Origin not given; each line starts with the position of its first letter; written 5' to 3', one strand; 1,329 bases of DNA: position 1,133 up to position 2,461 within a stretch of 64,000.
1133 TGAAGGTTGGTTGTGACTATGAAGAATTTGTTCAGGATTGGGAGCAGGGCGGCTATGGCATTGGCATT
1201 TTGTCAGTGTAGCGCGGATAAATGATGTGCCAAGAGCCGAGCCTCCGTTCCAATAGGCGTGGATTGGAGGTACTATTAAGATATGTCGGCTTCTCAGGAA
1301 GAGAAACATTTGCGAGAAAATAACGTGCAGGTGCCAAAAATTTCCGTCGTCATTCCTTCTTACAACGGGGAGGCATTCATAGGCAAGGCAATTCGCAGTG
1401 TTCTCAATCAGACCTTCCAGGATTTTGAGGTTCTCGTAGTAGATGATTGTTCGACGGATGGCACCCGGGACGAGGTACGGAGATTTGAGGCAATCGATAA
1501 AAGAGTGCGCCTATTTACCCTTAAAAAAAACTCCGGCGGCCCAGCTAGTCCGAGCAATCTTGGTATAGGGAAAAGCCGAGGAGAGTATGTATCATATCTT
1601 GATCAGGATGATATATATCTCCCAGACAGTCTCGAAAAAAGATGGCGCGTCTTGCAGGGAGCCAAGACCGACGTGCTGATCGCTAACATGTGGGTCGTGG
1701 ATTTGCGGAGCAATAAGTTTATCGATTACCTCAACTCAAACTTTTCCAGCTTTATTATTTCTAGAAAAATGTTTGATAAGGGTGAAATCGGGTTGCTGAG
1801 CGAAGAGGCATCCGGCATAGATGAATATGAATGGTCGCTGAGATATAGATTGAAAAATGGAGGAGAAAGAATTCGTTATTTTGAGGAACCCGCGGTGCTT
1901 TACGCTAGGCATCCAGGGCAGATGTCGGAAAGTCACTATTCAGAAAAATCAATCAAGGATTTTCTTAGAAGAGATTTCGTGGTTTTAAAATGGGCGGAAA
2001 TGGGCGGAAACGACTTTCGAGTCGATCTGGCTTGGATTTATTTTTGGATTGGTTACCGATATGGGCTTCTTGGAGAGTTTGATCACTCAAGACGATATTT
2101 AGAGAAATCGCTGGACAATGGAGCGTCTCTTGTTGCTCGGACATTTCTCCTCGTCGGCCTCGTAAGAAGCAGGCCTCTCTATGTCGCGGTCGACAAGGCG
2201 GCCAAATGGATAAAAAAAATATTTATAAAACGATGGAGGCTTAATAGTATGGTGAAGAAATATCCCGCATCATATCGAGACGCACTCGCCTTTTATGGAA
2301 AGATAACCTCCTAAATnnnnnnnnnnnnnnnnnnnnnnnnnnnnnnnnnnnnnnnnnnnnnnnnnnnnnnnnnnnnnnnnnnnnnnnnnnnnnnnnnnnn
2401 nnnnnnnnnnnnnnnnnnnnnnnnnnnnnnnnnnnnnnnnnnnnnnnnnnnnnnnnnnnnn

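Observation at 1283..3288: Tandem GT2 paralogs sharing a near-identical 152-bp 5' segment (recent duplication or gene conversion)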

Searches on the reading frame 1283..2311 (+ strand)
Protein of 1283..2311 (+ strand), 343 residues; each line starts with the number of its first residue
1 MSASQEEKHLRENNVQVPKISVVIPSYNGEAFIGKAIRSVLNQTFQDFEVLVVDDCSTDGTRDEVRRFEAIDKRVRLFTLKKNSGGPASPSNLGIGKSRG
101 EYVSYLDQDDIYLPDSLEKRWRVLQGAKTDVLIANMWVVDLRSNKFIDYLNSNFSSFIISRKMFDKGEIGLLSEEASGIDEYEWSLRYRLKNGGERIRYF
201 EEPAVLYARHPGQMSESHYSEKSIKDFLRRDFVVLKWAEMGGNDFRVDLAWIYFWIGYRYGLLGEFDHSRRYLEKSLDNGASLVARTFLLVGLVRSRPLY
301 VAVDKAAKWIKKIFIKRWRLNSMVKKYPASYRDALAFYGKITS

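Call 7: search_protein_families(library=pfam, proteins=[window:1283-2311:+])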
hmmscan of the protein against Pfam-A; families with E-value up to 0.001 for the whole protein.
window:1283-2311:+ (343 aa): 3 families
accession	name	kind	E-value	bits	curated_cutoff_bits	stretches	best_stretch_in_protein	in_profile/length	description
PF00535.33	Glycos_transf_2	-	2e-32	112.9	23.3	1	21-151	1-130/168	Glycosyl transferase family 2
PF10111.15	Glyco_tranf_2_2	-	4.8e-15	56.2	27.3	1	21-129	1-111/276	Glycosyltransferase like family 2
PF13641.12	Glyco_tranf_2_3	-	3e-09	37.7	27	1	18-135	1-122/230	Glycosyltransferase like family 2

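Call 10: find_encoding_contigs(protein=window:1283-2311:+, flank=6000, max_places=10)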
Protein window:1283-2311:+ (343 aa): 2 contigs read that carry it; 1 place shown.
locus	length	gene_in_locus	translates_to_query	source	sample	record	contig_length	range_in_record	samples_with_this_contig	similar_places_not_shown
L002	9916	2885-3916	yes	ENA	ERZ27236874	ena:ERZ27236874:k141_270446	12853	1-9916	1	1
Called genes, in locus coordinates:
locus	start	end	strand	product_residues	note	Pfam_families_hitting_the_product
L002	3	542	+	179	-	?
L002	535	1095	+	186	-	PF00908:dTDP_sugar_isom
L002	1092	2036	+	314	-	PF00535:Glycos_transf_2, PF10111:Glyco_tranf_2_2, PF13641:Glyco_tranf_2_3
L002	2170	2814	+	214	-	PF01596:Methyltransf_3 (weak), PF04989:RMNT_CmcI, PF13578:Methyltransf_24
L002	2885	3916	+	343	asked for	PF00535:Glycos_transf_2, PF10111:Glyco_tranf_2_2, PF13641:Glyco_tranf_2_3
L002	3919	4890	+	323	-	PF00535:Glycos_transf_2, PF10111:Glyco_tranf_2_2, PF13641:Glyco_tranf_2_3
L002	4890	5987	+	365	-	PF13439:Glyco_transf_4, PF13477:Glyco_trans_4_2 (weak), PF13579:Glyco_trans_4_4, PF00534:Glycos_transf_1, PF13692:Glyco_trans_1_4, PF13524:Glyco_trans_1_2 (weak)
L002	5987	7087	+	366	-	PF13439:Glyco_transf_4, PF13579:Glyco_trans_4_4, PF00534:Glycos_transf_1, PF13692:Glyco_trans_1_4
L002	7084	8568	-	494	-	PF01554:MatE (faint), PF01943:Polysacc_synt, PF03023:MurJ, PF13440:Polysacc_synt_3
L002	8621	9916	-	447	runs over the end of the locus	PF02397:Bac_transf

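Call 13: find_homologous_proteins(query=window:1283-2311:+)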
Query window:1283-2311:+ (343 aa): 1427 proteins with E <= 0.001 among 4769 candidates; the best 120 are listed.
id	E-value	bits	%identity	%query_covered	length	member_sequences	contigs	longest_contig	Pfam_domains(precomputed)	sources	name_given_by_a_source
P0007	1.2e-227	773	100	100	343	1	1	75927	PF10111.15,PF13641.13,PF00535.33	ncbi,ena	-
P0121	3.3e-138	479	67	94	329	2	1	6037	PF10111.15,PF13641.13,PF00535.33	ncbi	-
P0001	1.9e-48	184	38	93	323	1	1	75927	PF10111.15,PF13641.13,PF00535.33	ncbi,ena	-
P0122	4.0e-42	163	35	92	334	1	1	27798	PF10111.15,PF13641.13,PF00535.33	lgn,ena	-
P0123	2.0e-39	154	43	34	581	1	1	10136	PF10111.15,PF13641.13,PF00535.33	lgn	-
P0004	8.4e-38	149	34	76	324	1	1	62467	PF10111.15,PF13641.13,PF00535.33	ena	-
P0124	1.0e-36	145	33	50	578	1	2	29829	PF10111.15,PF13641.13,PF00535.33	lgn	-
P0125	3.7e-36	143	32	62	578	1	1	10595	PF10111.15,PF13641.13,PF00535.33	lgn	-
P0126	3.8e-35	140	31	93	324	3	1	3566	PF10111.15,PF13641.13,PF00535.33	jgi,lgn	jgi:glycosyltransferase involved in cell wall biosynthesis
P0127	2.8e-34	137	42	37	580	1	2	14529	PF10111.15,PF13641.13,PF00535.33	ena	-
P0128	5.4e-34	136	31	95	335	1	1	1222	PF10111.15,PF13641.13,PF00535.33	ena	-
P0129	7.2e-34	136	42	31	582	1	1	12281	PF10111.15,PF13641.13,PF00535.33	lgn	-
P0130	4.0e-33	133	43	37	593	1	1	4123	PF10111.15,PF13641.13,PF00535.33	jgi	jgi:glycosyltransferase involved in cell wall biosynthesis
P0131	1.1e-32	132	43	31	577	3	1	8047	PF10111.15,PF13641.13,PF00535.33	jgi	-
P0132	2.3e-32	131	30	58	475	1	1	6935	PF10111.15,PF13641.13,PF00535.33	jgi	jgi:glycosyltransferase involved in cell wall biosynthesis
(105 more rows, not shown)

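Call 15: find_encoding_contigs(protein=P0121, flank=6000)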
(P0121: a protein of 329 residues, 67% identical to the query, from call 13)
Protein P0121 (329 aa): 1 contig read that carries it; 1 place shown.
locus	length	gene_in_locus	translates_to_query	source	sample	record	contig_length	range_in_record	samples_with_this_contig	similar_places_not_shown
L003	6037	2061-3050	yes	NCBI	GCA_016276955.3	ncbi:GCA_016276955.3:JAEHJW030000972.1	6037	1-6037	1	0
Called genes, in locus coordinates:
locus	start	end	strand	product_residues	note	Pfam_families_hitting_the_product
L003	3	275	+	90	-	?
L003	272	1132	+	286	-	PF02475:TRM5-TYW2_MTfase (weak), PF05050:Methyltransf_21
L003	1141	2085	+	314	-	PF13524:Glyco_trans_1_2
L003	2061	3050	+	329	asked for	PF00535:Glycos_transf_2, PF10111:Glyco_tranf_2_2, PF13641:Glyco_tranf_2_3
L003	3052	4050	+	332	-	PF00535:Glycos_transf_2, PF10111:Glyco_tranf_2_2, PF13641:Glyco_tranf_2_3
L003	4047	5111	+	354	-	PF13439:Glyco_transf_4, PF13477:Glyco_trans_4_2 (weak), PF00534:Glycos_transf_1, PF13692:Glyco_trans_1_4, PF13524:Glyco_trans_1_2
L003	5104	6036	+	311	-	?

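Call 17: find_encoding_contigs(protein=P0122, flank=8000)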
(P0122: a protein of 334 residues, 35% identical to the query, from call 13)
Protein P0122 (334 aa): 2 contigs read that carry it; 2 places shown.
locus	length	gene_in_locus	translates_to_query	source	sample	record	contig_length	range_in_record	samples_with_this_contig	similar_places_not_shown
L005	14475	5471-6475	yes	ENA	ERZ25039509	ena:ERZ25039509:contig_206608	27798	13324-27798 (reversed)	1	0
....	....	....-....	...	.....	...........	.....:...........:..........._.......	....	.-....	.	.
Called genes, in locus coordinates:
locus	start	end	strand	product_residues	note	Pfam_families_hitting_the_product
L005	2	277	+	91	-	?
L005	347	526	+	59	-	PF00483:NTP_transferase (weak)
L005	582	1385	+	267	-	PF01370:Epimerase, PF04321:RmlD_sub_bind, PF16363:GDP_Man_Dehyd, PF02719:Polysacc_synt_2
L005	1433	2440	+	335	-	PF01073:3Beta_HSD, PF01370:Epimerase, PF04321:RmlD_sub_bind, PF13460:NAD_binding_10 (weak), PF16363:GDP_Man_Dehyd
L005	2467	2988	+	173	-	PF00535:Glycos_transf_2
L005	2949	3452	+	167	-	PF13632:Glyco_trans_2_3 (weak)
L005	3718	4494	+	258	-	PF04989:RMNT_CmcI, PF13578:Methyltransf_24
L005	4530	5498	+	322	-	PF13524:Glyco_trans_1_2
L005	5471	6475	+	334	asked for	PF00535:Glycos_transf_2, PF10111:Glyco_tranf_2_2, PF13641:Glyco_tranf_2_3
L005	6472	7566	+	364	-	PF13439:Glyco_transf_4, PF13579:Glyco_trans_4_4 (faint), PF00534:Glycos_transf_1, PF13692:Glyco_trans_1_4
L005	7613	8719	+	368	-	PF13439:Glyco_transf_4, PF13579:Glyco_trans_4_4, PF00534:Glycos_transf_1, PF13692:Glyco_trans_1_4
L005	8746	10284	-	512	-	PF01943:Polysacc_synt, PF03023:MurJ, PF13440:Polysacc_synt_3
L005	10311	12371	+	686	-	PF13196:DUF4012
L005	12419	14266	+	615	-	PF00009:GTP_EFTU, PF14492:EFG_III (weak), PF00679:EFG_C, PF06421:LepA_C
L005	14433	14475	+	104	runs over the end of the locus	PF13083:KH_KhpA-B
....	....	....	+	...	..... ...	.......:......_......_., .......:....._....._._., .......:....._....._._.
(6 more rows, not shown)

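Call 23: search_protein_families(library=ncbifam, proteins=[window:1283-2311:+], max_evalue=0.00001)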
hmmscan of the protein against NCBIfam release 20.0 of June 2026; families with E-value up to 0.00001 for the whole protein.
window:1283-2311:+ (343 aa): 18 families
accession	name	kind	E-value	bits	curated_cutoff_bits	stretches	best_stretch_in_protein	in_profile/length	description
NF047683.1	TeichurnBiosyTuaG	equivalog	1.4e-31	110.1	400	1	16-128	4-115/252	teichuronic acid biosynthesis protein TuaG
NF050050.1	ProtGlycPglI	equivalog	9.8e-23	81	500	1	18-119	2-103/306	GalNAc(5)-diNAcBac-PP-undecaprenol beta-1,3-glucosyltransferase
NF007482.0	PRK10073.1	equivalog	1.3e-18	67.1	423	1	16-135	4-121/334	glycosyltransferase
NF053739.1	GlytfEpsEBac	equivalog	4.5e-18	65.2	450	1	18-201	1-187/265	glycosyltransferase EpsE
TIGR03937.1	PgaC_IcaA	equivalog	6.2e-17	61.6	422.3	1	6-112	33-138/407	poly-beta-1,6-N-acetyl-D-glucosamine synthase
NF041875.1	EPS_EpsD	equivalog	1.3e-16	60.9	370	1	20-136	1-116/325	exopolysaccharide biosynthesis glycosyltransferase EpsD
TIGR04017.1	WcaA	equivalog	6.6e-15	55.4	495.75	1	16-118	3-104/279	colanic acid biosynthesis glycosyltransferase WcaA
NF007453.0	PRK10018.1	equivalog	8.1e-15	55.2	382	1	16-121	4-108/280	colanic acid biosynthesis glycosyltransferase WcaA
NF038299.1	EPS_HpsN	equivalog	7.1e-12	44.9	425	1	18-121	1-103/317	hormogonium polysaccharide biosynthesis glycosyltransferase HpsN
TIGR03965.1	mycofact_glyco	equivalog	1.8e-11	43.6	280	1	16-118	72-173/467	mycofactocin biosynthesis glycosyltransferase MftF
NF038302.1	EPS_HpsE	equivalog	1.1e-10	41.1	300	1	19-112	2-99/307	hormogonium polysaccharide biosynthesis glycosyltransferase HpsE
TIGR03111.1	glyc2_xrt_Gpos1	hypoth_equivalog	1.9e-10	40.2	363.95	1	11-164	42-193/439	TIGR03111 family XrtG-associated glycosyltransferase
NF045692.1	OglycostaseCruG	equivalog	4.6e-10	39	600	1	15-79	38-102/386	2'-O-glycosyltransferase CruG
TIGR03469.1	HpnB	hypoth_equivalog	2.8e-09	36.5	379.25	1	12-77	38-105/386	hopene-associated glycosyltransferase HpnB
TIGR04242.1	nodulat_NodC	equivalog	1.1e-08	34.4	550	1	11-121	41-153/395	chitooligosaccharide synthase NodC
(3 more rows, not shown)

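Call 24: find_related_loci(query=A2, collection=genome_contigs, flank=5000)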
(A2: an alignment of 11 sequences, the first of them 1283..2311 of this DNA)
Query A2 (343 aa) in genome_contigs; peptide patterns used: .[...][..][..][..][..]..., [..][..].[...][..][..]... (x = any residue, [..] = any of these).
600 stretches matched a pattern (row limit reached: there are more); 556 encode a relative of the query (tblastn E <= 1e-3); the best 80 are kept; 80 distinct loci.
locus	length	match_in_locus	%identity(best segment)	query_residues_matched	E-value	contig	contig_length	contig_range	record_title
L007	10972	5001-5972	35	8-336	6e-45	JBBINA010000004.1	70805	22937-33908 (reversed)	MAG: bacterium isolate TCS170221_bin_245 NODE_250_length_70805_cov_4.844, whole genome shotgun sequence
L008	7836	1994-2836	30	18-288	2e-35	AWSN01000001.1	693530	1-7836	MAG: Parcubacteria bacterium RAAC4_OD1_1 O210_OD1C00001, whole genome shotgun sequence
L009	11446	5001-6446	43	16-137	4e-30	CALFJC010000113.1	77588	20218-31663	MAG TPA_asm: uncultured Selenomonadales bacterium isolate ERR1278105_bin.146_CONCOCT_v1.1_MAG genome assembly, contig: E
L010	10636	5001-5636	33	14-215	1e-29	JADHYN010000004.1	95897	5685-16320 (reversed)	MAG: Candidatus Omnitrophota bacterium isolate BS750m-G80 BS-750m-C80, whole genome shotgun sequence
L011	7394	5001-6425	42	1-137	3e-29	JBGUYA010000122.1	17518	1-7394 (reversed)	MAG: Quinella sp. isolate ruminal_MAG_489 ruminal_MAG_489_contig_0122, whole genome shotgun sequence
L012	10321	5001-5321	43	20-126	2e-28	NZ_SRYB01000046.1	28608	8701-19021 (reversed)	Lepagella muris strain NM04_E33 NODE_46_length_28608_cov_508.106, whole genome shotgun sequence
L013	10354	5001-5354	44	16-132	1e-28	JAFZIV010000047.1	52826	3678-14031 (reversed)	MAG: Selenomonadaceae bacterium isolate RGIG7806 Water_buffalos_Reticulum-1__c545493, whole genome shotgun sequence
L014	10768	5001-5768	29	17-263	3e-28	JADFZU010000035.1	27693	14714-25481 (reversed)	MAG: Magnetococcales bacterium isolate nJSWbin3 nJSW_bin3_NODE_35_length_27693_cov_6.040267, whole genome shotgun sequen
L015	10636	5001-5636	34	14-215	2e-28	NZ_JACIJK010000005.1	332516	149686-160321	Sphingomonas aerophila strain DSM 100044 Ga0373350_05, whole genome shotgun sequence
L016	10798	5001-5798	29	16-277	9e-28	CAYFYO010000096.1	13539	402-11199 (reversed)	MAG TPA_asm: uncultured Thermodesulfobacteriota bacterium isolate ERP108616_co2_127 genome assembly, contig: NODE_7781_l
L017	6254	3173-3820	35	16-222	5e-28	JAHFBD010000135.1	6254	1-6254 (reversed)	MAG: Candidatus Melainabacteria bacterium isolate nzgw190 NODE_11758_length_6255_cov_2.832083, whole genome shotgun sequ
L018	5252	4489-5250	30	18-259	4e-28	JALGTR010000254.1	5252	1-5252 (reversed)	MAG: Candidatus Zipacnadia bacterium isolate Meg22_1012_Bin_267 Meg22_1012_Bin_267_scaffold_56093, whole genome shotgun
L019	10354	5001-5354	42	15-132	8e-28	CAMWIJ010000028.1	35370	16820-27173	MAG TPA_asm: uncultured Muribaculaceae bacterium isolate SRR14411271_bin.10_metawrap_v1.3_MAG genome assembly, contig: N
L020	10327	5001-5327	51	20-132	6e-28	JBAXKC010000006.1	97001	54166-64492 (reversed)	MAG: bacterium isolate ELA391 MAG391_6, whole genome shotgun sequence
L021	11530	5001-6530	29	16-286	3e-27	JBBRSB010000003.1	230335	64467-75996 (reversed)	MAG: Gloeobacterales cyanobacterium isolate La2_maxbin2.427 La2_maxbin2.427_K_2998591L230335_cov_112.9920, whole genome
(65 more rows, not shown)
